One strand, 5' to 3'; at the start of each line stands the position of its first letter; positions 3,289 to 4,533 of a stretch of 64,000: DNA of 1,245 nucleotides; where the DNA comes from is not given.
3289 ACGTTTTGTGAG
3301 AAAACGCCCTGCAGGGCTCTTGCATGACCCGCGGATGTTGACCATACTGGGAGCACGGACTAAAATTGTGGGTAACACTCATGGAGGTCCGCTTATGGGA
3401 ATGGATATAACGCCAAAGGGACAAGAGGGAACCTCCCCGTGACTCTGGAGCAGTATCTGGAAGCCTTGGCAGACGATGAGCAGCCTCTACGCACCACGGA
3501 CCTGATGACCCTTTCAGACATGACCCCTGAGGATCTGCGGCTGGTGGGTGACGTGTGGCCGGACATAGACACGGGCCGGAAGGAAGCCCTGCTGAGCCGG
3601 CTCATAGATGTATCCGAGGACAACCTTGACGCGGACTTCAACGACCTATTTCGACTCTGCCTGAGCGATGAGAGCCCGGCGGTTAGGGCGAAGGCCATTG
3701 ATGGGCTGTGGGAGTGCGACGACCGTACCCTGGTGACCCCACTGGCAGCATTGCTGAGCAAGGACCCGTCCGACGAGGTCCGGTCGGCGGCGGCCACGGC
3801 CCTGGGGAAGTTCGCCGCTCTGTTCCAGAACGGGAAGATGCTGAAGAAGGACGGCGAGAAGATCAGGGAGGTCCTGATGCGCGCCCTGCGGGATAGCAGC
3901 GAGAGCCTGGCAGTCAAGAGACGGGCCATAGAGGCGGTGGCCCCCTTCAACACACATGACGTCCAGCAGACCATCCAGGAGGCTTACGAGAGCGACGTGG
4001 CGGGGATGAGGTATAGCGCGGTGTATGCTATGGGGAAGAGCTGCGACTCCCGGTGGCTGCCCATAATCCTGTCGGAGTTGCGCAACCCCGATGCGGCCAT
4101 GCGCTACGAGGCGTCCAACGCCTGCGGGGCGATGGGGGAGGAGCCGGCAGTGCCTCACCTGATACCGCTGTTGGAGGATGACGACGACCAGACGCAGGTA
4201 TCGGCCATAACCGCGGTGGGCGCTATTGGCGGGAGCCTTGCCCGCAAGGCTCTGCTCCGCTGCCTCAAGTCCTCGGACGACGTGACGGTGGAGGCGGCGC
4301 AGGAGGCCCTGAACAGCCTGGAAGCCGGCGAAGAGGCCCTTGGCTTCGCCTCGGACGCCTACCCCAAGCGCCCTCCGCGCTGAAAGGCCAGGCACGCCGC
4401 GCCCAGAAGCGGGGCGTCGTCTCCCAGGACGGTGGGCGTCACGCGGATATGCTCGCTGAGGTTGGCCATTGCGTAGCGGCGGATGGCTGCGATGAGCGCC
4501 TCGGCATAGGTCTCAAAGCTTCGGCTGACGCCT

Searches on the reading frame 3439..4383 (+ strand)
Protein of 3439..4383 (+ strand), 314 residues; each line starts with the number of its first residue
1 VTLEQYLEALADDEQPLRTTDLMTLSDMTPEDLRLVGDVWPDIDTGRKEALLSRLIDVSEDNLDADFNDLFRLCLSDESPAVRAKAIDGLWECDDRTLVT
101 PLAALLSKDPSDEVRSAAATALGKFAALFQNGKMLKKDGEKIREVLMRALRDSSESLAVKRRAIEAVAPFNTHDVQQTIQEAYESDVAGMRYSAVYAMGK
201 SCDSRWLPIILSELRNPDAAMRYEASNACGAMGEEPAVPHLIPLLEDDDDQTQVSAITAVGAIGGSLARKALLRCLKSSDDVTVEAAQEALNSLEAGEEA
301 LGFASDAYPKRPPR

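Call 88: search_protein_families(library=padloc, proteins=[window:3439-4383:+], max_evalue=1e-10)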
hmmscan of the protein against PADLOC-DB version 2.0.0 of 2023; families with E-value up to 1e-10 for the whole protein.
window:3439-4383:+ (314 aa): 1 family
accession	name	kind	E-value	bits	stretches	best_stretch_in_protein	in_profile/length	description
PDLC02919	HEAT-ARM_XIII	-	7.2e-12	41.5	0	81-205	1529-1639/1972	-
